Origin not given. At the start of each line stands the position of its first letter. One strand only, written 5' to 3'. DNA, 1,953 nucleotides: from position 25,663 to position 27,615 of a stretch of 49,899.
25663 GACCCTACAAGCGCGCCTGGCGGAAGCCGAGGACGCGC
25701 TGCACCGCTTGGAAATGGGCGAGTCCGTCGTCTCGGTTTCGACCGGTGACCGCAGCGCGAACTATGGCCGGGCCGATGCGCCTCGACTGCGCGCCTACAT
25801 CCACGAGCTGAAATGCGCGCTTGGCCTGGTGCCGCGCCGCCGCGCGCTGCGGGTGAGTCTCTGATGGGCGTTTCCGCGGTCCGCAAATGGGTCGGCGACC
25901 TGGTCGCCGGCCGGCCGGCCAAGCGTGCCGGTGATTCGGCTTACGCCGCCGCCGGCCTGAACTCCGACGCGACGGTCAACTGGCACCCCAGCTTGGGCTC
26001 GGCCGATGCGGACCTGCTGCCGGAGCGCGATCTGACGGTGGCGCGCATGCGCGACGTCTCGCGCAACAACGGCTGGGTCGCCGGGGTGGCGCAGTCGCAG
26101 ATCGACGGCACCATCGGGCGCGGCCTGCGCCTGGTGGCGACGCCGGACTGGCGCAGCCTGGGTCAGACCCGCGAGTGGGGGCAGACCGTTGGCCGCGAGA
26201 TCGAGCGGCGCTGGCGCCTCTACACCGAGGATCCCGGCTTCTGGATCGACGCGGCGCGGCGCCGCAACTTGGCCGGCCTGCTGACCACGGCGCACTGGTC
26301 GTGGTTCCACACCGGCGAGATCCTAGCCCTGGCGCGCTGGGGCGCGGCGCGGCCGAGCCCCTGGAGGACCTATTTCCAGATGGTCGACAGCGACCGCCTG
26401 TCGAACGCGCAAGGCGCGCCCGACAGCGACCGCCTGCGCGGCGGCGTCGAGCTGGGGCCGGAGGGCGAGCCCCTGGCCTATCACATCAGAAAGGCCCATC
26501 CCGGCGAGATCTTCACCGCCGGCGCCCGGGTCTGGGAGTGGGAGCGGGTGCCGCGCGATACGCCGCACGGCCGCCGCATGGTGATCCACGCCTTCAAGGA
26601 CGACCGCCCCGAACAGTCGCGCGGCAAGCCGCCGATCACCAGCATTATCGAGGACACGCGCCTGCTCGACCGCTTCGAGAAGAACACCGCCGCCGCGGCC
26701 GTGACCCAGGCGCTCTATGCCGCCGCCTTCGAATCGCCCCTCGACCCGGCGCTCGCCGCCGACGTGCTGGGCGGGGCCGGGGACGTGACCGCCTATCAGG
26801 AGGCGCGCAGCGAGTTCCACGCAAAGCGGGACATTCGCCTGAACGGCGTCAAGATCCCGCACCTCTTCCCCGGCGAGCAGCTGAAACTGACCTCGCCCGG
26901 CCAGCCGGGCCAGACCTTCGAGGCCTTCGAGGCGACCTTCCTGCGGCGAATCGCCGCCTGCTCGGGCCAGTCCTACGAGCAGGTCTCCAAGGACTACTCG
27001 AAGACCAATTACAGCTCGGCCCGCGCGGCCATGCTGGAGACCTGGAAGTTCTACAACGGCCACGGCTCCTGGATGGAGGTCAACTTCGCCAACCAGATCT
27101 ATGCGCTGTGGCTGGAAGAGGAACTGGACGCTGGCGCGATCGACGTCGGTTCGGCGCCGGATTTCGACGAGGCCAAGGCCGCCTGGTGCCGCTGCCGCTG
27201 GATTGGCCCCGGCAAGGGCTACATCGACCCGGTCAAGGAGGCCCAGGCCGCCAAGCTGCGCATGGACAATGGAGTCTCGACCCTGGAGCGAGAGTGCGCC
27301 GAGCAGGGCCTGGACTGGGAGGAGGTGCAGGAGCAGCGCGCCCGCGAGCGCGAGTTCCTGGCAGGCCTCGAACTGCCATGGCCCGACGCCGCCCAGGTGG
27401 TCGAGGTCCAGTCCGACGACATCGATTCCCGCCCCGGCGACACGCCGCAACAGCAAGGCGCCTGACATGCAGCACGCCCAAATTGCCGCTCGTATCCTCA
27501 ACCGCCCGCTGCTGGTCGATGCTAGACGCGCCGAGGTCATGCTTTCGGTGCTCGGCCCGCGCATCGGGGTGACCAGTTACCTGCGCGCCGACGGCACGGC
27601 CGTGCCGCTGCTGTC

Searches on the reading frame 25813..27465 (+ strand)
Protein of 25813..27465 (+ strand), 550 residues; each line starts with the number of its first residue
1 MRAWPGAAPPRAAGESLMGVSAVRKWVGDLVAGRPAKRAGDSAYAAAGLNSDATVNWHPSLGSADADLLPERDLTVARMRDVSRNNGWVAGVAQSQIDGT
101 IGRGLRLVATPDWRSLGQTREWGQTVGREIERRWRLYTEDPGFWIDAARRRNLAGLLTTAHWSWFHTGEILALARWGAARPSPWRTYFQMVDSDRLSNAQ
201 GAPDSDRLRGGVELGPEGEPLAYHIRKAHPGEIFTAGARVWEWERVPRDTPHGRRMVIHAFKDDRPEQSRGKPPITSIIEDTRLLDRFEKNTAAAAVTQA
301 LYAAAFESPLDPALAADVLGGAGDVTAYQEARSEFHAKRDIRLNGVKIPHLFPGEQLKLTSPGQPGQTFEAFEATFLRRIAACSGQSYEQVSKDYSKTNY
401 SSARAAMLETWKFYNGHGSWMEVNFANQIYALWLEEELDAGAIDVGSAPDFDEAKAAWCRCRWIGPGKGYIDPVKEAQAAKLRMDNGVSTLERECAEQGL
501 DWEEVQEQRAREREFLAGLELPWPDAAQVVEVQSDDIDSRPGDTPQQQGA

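Call 39: search_protein_families(library=pfam, proteins=[window:25813-27465:+], max_evalue=0.001)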
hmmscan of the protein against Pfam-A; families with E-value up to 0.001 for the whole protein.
window:25813-27465:+ (550 aa): 1 family
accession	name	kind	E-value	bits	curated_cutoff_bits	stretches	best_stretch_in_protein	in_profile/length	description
PF05136.18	Phage_portal_2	-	1.5e-92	310.9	32.9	1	53-415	4-351/354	Phage portal protein, lambda family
